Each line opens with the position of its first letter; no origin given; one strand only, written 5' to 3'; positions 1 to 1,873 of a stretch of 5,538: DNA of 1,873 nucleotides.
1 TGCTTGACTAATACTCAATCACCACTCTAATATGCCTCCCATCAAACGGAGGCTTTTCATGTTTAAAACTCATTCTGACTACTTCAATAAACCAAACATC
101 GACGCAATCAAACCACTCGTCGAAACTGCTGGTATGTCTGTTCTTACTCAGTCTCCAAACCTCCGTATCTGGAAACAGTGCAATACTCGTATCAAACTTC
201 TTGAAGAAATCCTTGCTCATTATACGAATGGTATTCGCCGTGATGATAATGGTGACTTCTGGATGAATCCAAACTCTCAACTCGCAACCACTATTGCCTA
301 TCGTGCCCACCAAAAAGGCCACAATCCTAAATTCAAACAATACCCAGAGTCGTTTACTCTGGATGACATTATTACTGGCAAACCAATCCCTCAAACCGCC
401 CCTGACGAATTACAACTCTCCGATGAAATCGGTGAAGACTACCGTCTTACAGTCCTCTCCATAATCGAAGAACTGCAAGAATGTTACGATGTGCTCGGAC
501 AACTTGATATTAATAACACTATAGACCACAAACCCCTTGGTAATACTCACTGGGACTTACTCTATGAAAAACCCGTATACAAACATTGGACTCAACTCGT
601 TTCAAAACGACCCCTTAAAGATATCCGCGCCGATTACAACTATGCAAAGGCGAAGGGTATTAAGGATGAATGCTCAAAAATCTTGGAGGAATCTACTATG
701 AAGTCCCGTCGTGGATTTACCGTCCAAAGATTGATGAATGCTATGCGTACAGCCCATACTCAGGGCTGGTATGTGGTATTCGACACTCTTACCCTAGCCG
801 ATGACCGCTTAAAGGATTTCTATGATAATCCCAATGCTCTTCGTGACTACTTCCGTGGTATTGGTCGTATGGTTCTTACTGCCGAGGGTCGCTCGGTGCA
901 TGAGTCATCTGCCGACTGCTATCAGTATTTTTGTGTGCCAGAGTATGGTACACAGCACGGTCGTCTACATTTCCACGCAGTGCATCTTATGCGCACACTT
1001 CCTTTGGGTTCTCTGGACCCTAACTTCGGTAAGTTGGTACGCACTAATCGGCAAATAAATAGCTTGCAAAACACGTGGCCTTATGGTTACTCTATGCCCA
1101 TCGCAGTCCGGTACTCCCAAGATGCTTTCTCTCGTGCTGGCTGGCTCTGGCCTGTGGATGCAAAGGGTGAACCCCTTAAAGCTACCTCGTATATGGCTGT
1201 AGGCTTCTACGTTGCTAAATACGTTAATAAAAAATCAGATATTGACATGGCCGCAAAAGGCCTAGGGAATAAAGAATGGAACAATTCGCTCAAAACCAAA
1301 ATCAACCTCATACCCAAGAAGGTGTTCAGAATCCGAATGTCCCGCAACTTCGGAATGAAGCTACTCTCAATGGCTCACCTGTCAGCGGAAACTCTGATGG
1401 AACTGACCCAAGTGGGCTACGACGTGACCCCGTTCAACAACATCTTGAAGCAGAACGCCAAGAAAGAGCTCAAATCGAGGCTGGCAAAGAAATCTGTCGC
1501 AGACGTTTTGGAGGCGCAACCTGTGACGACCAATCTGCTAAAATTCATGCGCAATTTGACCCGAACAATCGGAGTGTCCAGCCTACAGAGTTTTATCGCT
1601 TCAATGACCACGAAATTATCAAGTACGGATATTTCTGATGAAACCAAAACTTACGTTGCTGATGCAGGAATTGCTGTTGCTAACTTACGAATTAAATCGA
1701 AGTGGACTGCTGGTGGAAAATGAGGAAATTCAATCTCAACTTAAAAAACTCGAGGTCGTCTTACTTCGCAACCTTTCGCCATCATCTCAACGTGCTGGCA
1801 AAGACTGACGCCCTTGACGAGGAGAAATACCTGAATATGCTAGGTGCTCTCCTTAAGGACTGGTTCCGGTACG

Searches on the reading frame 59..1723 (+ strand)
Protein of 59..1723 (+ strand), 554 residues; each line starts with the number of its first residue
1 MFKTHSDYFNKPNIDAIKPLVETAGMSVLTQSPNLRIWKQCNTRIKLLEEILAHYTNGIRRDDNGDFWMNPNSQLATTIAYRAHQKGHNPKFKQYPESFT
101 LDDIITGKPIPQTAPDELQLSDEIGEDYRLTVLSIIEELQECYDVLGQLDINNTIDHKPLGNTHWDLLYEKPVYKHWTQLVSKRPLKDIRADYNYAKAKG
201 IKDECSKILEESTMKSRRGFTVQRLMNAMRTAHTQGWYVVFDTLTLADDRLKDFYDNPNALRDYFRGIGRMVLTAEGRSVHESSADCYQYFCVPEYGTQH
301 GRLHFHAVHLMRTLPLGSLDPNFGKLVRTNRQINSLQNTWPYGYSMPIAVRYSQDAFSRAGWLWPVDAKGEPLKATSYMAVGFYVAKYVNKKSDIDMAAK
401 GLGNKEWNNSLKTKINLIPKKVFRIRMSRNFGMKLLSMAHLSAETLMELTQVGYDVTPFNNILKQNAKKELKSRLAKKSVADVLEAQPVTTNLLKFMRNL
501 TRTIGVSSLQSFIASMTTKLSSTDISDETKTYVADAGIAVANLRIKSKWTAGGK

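Call 10: find_related_loci(query=window:59-1723:+, collection=viral_contigs, flank=600)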
Query window:59-1723:+ (554 aa) in viral_contigs; peptide patterns used: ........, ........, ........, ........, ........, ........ (x = any residue, [..] = any of these).
16 stretches matched a pattern; 5 encode a relative of the query (tblastn E <= 1e-3); 5 distinct loci.
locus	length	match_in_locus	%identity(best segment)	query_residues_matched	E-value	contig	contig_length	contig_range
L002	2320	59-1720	96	1-554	0e+0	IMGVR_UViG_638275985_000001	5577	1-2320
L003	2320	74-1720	90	6-554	0e+0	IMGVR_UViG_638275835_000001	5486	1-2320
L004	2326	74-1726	88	4-554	0e+0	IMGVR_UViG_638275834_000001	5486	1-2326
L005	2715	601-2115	63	3-554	0e+0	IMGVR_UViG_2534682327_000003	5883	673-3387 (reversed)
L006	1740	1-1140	89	175-554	0e+0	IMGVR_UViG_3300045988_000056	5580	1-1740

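Call 28: search_dna_similar(query=window:59-1723:+, collection=phages, mode=protein, max_rows=60, rows=spread)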
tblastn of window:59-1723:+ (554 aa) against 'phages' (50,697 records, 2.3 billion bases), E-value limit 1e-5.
Records with a match: 582; places in all: 737; records where one place covers at least 80% of the query: 544.
Best place of each record, by identity: >=99% 1; 95-99% 362; 90-95% 5; 80-90% 12; 60-80% 162; <60% 40.
By first word of the organism name: Enterobacteria 380; Escherichia 175; Eel 6; Microviridae 5; Salmonella 4; Sinsheimervirus 4; Vibrio 3; Shigella 2; Protaetiibacter 1; Mycolicibacterium 1; and 1 more.
By host as written in the record: Escherichia coli C 349; - 103; Escherichia coli 61; Salmonella sp. 34; Escherichia coli IJ1862 6; Salmonella enterica serovar Typhimurium 3; Enterobacteria 2; Escherichia coli MG1655, K12 2; and 18 more.
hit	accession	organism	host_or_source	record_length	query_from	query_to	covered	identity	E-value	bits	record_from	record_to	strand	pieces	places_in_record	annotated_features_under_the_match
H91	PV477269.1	Shigella phage vB_1081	Shigella sonnei 1081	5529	1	554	100%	99.1%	0e+0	1152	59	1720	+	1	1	DNA replication protein | single stranded DNA synthesis protein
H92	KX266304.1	Enterobacteria phage ID11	Escherichia coli C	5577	1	554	100%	97.7%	0e+0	1138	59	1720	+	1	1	protein A | protein A* | protein B | protein K | protein C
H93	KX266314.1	Enterobacteria phage ID11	Escherichia coli C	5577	1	554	100%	97.7%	0e+0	1138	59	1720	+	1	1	protein A | protein A* | protein B | protein K | protein C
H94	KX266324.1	Enterobacteria phage ID11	Escherichia coli C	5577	1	554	100%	97.7%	0e+0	1138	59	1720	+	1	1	protein A | protein A* | protein B | protein K | protein C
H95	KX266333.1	Enterobacteria phage ID11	Escherichia coli C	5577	1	554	100%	97.7%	0e+0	1138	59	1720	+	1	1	protein A | protein A* | protein B | protein K | protein C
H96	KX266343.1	Enterobacteria phage ID11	Escherichia coli C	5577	1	554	100%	97.7%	0e+0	1138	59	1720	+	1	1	protein A | protein A* | protein B | protein K | protein C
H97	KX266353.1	Enterobacteria phage ID11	Escherichia coli C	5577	1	554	100%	97.7%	0e+0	1138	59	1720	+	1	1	protein A | protein A* | protein B | protein K | protein C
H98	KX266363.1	Enterobacteria phage ID11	Escherichia coli C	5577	1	554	100%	97.7%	0e+0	1138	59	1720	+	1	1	protein A | protein A* | protein B | protein K | protein C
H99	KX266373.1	Enterobacteria phage ID11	Escherichia coli C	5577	1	554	100%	97.7%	0e+0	1138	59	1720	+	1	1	protein A | protein A* | protein B | protein K | protein C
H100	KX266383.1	Enterobacteria phage ID11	Escherichia coli C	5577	1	554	100%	97.7%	0e+0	1138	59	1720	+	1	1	protein A | protein A* | protein B | protein K | protein C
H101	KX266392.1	Enterobacteria phage ID11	Escherichia coli C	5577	1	554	100%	97.7%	0e+0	1138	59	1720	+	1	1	protein A | protein A* | protein B | protein K | protein C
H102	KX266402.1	Enterobacteria phage ID11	Escherichia coli C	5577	1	554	100%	97.7%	0e+0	1138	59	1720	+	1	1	protein A | protein A* | protein B | protein K | protein C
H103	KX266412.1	Enterobacteria phage ID11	Escherichia coli C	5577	1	554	100%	97.7%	0e+0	1138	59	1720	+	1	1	protein A | protein A* | protein B | protein K | protein C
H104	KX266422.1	Enterobacteria phage ID11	Escherichia coli C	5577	1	554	100%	97.7%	0e+0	1138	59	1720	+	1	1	protein A | protein A* | protein B | protein K | protein C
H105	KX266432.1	Enterobacteria phage ID11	Escherichia coli C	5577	1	554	100%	97.7%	0e+0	1138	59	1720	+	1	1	protein A | protein A* | protein B | protein K | protein C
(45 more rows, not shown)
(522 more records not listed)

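Call 36: find_related_loci(query=A1, collection=viral_contigs, flank=1500)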
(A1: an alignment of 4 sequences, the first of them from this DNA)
Query A1 (554 aa) in viral_contigs; peptide patterns used: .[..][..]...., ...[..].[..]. (x = any residue, [..] = any of these).
151 stretches matched a pattern; 19 encode a relative of the query (tblastn E <= 1e-3); 19 distinct loci.
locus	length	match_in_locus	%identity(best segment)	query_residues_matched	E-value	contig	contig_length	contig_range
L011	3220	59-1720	96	1-554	0e+0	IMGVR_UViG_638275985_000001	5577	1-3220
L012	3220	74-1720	90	6-554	0e+0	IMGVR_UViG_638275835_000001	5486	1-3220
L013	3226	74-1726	88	4-554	0e+0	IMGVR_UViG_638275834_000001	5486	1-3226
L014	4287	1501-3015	63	3-554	0e+0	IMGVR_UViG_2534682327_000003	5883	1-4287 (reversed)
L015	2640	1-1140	89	175-554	0e+0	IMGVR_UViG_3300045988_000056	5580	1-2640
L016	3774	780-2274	52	17-554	7e-162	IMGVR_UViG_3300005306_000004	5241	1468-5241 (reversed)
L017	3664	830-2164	46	116-554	4e-128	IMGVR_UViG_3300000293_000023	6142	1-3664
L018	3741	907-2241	46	116-554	7e-127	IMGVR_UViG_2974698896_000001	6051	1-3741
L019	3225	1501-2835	46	116-554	1e-127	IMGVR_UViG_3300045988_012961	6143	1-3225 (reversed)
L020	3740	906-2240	46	116-554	8e-127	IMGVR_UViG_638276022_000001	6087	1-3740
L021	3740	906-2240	46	116-554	1e-126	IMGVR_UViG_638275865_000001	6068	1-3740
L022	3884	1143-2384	48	147-554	2e-126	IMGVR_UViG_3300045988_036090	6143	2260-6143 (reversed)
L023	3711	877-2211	46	116-554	2e-126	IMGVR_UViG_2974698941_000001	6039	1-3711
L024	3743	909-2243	46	116-554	2e-126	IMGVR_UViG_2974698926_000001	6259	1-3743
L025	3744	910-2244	46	116-554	2e-126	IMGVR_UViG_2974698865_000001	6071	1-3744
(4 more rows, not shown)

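Call 48: find_related_loci(query=A1, collection=metagenome_contigs, flank=1500)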
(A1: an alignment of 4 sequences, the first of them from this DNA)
Query A1 (554 aa) in metagenome_contigs; peptide patterns used: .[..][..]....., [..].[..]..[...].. (x = any residue, [..] = any of these).
238 stretches matched a pattern; 75 encode a relative of the query (tblastn E <= 1e-3); 74 distinct loci.
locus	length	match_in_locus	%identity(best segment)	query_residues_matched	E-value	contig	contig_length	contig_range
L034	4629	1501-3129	85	13-554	0e+0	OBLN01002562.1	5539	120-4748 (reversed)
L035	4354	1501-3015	63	3-554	0e+0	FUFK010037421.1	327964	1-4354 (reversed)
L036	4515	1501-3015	63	3-554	0e+0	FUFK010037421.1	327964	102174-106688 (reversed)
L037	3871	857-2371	63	3-554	0e+0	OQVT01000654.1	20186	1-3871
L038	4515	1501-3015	63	3-554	0e+0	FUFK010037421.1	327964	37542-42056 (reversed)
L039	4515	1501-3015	63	3-554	0e+0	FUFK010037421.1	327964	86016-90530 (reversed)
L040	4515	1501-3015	63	3-554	0e+0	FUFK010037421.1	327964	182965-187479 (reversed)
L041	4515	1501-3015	63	3-554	0e+0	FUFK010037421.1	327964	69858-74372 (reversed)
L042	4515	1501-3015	63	3-554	0e+0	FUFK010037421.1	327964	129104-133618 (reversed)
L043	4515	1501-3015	63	3-554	0e+0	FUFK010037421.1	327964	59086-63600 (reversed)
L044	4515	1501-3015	63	3-554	0e+0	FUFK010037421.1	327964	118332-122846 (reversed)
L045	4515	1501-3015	63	3-554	0e+0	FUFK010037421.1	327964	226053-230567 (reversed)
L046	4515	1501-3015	63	3-554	0e+0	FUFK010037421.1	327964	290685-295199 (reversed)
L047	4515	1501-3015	63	3-554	0e+0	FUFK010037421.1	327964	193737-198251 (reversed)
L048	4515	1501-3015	63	3-554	0e+0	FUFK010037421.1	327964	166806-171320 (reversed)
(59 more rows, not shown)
